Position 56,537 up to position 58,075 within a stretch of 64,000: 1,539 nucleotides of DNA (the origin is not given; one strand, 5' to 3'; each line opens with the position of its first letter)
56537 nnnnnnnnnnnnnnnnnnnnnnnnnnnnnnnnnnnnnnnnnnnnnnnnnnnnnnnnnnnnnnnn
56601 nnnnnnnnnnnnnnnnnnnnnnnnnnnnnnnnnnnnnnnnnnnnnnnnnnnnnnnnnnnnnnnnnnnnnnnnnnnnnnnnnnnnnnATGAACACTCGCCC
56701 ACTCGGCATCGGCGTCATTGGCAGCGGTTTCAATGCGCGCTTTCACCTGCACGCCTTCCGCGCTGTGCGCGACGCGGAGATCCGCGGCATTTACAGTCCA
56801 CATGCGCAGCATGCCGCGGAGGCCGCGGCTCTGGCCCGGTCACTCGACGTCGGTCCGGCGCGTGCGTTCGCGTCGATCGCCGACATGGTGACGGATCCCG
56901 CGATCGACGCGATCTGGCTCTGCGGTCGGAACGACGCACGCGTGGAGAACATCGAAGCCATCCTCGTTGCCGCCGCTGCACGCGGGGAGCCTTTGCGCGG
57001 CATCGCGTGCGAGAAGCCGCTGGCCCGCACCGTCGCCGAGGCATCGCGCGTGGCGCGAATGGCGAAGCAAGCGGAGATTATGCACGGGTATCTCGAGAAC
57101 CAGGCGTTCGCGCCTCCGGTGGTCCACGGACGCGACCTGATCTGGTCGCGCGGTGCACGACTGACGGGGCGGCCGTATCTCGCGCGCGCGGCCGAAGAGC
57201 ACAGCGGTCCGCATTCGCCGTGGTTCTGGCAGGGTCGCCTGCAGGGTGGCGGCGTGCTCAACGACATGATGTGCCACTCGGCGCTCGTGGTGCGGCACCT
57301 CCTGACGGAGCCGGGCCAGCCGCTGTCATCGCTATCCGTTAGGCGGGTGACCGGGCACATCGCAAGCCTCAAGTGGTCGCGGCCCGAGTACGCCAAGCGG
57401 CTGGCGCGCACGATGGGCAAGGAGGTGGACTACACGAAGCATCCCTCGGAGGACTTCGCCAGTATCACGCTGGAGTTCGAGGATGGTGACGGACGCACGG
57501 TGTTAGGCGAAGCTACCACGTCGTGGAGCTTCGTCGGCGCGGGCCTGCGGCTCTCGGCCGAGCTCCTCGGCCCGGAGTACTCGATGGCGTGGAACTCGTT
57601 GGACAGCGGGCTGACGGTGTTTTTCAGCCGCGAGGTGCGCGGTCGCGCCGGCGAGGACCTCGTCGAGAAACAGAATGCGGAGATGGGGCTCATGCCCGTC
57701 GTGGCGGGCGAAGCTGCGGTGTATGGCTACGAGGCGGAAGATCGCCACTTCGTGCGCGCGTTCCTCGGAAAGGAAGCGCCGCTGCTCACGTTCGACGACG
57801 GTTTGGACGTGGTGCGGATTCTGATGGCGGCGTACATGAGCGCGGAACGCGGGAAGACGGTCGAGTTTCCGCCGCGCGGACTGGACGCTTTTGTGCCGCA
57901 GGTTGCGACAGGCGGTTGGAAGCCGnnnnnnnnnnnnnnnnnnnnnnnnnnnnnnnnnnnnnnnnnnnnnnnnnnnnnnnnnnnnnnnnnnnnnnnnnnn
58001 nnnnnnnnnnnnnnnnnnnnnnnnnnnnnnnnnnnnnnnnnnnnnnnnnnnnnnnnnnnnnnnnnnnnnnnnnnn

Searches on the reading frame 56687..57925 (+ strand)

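Call 27: search_protein_families(library=pfam, proteins=[window:56687-57925:+], max_evalue=0.00001)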
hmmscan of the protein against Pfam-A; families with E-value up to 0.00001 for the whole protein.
window:56687-57925:+ (413 aa): 3 families
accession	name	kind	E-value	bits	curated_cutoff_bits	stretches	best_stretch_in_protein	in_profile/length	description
PF01408.29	GFO_IDH_MocA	-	9.2e-17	62.3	24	1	7-130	2-113/120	Oxidoreductase family, NAD-binding Rossmann fold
PF22725.1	GFO_IDH_MocA_C3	-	5.8e-09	36.5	27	1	161-289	14-112/124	GFO/IDH/MocA C-terminal domain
PF02894.22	GFO_IDH_MocA_C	-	6.1e-08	33.1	22.9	1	181-393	32-217/218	Oxidoreductase family, C-terminal alpha/beta domain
